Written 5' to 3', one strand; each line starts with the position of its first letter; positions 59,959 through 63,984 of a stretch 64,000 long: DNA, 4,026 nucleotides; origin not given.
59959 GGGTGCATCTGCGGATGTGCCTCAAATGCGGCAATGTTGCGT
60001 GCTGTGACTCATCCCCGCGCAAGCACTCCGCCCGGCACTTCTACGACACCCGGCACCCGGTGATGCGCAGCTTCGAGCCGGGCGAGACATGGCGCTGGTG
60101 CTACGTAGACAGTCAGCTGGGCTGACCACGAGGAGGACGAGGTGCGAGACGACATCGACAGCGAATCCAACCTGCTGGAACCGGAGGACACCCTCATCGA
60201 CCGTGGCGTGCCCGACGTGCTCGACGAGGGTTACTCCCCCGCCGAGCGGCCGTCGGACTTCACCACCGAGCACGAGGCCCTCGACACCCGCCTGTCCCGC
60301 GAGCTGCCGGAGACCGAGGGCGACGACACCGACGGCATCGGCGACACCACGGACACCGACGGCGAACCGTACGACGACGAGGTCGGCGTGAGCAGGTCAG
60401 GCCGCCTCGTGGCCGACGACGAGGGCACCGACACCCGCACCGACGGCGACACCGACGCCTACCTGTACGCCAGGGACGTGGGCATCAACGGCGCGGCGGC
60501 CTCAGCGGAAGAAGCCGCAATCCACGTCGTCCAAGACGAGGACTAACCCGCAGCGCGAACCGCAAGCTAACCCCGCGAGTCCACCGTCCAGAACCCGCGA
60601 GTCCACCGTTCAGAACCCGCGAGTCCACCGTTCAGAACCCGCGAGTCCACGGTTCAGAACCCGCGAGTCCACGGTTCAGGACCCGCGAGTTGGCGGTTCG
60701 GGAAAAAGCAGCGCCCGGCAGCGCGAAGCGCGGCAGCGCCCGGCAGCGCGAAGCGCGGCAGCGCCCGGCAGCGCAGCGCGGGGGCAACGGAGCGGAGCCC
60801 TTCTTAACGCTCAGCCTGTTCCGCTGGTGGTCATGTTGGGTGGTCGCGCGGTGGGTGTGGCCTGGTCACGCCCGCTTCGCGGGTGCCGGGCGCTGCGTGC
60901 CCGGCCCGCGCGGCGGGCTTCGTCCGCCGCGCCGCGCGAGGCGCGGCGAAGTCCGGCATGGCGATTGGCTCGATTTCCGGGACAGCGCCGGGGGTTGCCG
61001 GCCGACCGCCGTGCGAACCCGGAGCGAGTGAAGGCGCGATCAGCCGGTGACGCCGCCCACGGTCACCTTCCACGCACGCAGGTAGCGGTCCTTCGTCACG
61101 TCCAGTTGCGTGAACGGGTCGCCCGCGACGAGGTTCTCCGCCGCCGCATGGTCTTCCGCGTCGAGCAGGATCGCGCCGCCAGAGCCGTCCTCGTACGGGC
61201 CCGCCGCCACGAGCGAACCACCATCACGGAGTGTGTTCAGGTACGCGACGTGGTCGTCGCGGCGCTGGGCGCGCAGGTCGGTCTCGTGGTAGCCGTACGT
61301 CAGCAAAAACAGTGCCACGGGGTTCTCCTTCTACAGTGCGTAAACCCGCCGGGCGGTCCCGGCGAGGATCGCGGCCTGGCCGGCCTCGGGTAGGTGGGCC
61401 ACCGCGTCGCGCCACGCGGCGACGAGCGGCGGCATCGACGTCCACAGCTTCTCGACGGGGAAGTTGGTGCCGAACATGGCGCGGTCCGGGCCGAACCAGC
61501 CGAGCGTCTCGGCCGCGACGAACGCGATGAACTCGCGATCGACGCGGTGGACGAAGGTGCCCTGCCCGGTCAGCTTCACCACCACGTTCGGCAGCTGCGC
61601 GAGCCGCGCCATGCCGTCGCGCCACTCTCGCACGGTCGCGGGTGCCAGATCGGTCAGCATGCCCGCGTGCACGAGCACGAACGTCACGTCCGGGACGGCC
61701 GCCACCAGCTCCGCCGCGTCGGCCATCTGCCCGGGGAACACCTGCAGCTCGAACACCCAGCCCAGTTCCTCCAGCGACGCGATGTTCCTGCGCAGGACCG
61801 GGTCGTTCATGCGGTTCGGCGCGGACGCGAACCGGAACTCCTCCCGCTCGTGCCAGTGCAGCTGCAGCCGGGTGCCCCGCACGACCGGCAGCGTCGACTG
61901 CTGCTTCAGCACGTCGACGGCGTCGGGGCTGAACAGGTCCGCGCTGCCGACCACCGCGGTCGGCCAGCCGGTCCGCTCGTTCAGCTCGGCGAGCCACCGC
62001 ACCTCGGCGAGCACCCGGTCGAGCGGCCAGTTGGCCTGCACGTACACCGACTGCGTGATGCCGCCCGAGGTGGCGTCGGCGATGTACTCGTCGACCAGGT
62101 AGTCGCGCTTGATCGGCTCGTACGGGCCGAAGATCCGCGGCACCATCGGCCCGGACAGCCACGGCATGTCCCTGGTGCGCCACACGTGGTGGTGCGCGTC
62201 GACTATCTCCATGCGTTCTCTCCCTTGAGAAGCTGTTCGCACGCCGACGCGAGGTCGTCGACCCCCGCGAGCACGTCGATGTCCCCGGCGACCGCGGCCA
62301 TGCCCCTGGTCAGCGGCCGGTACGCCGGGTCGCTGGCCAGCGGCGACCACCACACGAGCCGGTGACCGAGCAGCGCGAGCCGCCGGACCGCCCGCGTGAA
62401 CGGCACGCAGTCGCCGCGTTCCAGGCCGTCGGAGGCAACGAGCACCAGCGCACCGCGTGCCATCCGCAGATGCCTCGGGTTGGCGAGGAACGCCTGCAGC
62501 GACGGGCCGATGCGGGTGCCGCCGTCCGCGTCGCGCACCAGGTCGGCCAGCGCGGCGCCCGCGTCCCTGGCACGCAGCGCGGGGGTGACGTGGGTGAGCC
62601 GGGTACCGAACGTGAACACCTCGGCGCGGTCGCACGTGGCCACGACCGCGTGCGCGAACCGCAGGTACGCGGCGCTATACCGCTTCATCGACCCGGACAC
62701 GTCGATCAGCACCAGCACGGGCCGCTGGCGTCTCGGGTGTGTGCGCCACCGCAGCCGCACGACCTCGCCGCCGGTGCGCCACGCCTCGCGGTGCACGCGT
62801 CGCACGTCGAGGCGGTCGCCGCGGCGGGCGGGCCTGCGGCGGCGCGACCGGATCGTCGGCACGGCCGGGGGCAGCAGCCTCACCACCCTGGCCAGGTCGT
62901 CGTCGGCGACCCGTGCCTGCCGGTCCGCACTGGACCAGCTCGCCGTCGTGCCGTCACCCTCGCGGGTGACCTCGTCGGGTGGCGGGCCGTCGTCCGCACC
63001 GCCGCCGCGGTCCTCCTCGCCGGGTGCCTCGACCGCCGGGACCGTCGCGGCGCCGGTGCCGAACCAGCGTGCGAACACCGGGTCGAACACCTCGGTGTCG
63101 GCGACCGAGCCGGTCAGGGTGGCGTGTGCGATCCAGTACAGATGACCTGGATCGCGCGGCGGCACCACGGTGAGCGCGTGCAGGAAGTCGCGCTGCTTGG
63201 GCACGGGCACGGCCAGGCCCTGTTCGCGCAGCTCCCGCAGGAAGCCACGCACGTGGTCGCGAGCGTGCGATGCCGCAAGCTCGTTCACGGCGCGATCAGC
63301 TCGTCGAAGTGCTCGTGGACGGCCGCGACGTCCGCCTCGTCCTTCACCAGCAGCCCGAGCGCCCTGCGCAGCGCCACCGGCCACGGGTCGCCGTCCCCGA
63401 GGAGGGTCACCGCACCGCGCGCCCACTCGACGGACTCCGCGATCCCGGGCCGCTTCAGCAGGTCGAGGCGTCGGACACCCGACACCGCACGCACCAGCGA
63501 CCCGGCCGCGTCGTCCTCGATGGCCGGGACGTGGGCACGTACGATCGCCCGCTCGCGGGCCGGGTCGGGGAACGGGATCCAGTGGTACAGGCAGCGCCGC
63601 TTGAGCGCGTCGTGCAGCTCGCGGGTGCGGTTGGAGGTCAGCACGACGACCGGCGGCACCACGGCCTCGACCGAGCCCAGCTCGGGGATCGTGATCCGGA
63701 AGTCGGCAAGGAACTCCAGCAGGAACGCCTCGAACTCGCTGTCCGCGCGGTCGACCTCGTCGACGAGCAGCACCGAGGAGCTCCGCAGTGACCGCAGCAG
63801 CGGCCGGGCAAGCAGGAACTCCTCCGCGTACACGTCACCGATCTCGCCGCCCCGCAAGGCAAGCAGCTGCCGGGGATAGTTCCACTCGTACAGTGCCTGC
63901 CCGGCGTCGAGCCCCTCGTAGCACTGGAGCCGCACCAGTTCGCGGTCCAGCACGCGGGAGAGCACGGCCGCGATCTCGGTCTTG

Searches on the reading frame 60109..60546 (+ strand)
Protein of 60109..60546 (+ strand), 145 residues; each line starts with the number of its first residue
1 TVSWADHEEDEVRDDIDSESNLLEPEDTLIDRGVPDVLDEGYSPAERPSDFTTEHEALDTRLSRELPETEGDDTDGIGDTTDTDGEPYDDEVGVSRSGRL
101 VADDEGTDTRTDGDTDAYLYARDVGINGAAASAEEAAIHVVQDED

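Call 33: search_protein_families(library=pfam, proteins=[window:60109-60546:+], max_evalue=0.001)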
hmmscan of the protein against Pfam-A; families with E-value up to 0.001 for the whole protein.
window:60109-60546:+ (145 aa): 1 family
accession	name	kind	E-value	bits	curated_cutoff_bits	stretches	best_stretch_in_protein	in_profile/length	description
PF18970.5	DUF5709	-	9.5e-18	64.8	27.5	1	91-143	1-49/49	Family of unknown function (DUF5709)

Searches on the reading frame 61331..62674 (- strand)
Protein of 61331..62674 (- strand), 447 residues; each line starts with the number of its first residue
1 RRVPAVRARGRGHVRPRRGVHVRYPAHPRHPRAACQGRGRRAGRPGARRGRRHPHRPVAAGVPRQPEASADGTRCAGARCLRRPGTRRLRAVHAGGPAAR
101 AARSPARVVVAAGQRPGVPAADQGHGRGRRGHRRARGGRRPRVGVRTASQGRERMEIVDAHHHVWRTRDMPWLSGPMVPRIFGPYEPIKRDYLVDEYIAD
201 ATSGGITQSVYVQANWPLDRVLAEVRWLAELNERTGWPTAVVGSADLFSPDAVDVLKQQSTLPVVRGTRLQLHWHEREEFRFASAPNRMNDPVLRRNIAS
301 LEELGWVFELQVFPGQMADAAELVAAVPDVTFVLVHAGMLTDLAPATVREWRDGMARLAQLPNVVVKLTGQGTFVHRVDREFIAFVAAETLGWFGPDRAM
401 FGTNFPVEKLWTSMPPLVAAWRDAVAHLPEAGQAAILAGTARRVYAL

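Call 33: search_protein_families(library=pfam, proteins=[window:61331-62674:-], max_evalue=0.001)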
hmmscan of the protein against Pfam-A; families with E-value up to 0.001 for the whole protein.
window:61331-62674:- (447 aa): 1 family
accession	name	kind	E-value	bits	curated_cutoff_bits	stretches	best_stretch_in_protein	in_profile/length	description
PF04909.20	Amidohydro_2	-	6.5e-38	131.6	26.4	1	158-446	1-288/289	Amidohydrolase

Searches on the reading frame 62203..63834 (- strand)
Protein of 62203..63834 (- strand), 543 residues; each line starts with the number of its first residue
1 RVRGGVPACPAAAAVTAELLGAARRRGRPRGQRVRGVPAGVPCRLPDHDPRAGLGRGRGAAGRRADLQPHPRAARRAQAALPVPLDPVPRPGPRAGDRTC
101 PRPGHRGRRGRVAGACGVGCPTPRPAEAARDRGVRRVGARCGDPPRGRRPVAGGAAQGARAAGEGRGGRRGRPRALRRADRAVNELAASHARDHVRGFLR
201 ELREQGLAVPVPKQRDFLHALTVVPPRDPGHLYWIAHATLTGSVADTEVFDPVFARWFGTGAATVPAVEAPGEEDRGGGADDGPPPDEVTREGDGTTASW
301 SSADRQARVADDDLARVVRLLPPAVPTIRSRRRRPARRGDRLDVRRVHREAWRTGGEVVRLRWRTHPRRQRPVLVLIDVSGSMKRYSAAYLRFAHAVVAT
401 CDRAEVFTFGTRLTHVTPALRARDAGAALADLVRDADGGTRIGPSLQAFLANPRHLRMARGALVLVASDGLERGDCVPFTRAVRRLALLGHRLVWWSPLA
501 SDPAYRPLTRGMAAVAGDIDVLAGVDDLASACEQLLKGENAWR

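Call 33: search_protein_families(library=pfam, proteins=[window:62203-63834:-], max_evalue=0.001)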
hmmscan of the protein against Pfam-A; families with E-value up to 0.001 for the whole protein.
window:62203-63834:- (543 aa): 2 families
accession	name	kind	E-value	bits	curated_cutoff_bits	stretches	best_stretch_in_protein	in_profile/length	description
PF05762.20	VWA_CoxE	-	1.2e-46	159.4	26.4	1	324-528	9-219/222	VWA domain containing CoxE-like protein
PF13519.12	VWA_2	-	0.0002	22.4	27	0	373-470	1-106/107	von Willebrand factor type A domain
